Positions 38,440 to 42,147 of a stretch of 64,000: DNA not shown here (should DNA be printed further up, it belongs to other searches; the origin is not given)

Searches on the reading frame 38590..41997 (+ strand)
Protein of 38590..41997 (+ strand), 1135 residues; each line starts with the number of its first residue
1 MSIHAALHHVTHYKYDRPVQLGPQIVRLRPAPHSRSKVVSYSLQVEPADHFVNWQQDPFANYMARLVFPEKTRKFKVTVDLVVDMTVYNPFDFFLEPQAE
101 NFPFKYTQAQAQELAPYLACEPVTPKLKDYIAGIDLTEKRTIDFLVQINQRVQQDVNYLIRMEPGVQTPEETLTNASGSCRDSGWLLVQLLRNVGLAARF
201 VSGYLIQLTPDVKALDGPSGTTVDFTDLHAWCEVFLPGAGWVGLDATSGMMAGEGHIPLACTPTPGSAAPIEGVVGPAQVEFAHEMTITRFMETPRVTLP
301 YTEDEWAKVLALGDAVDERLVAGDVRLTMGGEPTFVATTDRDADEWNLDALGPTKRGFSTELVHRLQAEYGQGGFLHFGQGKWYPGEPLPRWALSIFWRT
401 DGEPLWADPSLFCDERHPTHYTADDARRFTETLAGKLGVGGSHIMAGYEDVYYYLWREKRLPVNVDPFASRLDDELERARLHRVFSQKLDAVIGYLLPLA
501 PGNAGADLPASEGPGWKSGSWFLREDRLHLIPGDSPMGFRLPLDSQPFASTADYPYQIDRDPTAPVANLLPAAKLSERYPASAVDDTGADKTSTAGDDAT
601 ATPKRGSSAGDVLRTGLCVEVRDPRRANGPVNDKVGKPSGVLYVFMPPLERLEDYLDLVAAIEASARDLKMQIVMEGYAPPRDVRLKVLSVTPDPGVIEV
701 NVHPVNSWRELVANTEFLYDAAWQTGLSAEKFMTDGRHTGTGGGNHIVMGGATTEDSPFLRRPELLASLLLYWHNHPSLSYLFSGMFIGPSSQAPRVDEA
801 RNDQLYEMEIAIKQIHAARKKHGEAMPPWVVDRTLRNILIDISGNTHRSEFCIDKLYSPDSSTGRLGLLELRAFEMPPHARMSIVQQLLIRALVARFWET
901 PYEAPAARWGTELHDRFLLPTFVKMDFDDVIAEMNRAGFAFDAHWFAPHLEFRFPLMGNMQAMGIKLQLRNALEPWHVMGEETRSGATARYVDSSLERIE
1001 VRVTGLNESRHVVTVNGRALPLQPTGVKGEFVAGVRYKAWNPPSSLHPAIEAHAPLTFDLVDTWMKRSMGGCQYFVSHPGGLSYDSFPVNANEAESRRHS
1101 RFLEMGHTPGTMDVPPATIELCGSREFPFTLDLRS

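Call 33: search_protein_families(library=ncbifam, proteins=[window:38590-41997:+], max_evalue=0.001)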
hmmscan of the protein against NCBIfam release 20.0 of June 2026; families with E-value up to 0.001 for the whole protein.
window:38590-41997:+ (1135 aa): 0 families

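Call 39: search_protein_families(library=pfam, proteins=[window:38590-41997:+])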
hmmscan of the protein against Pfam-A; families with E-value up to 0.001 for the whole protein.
window:38590-41997:+ (1135 aa): 3 families
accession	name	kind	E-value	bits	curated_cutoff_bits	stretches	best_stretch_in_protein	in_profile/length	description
PF09899.14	DUF2126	-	0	1296.3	27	1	278-1134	3-826/826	Putative amidoligase enzyme (DUF2126)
PF08379.15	Bact_transglu_N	-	2.4e-26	92.7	27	1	7-84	3-80/80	Bacterial transglutaminase-like N-terminal region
PF01841.26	Transglut_core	-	1.8e-15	57.6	23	1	133-246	6-108/108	Transglutaminase-like superfamily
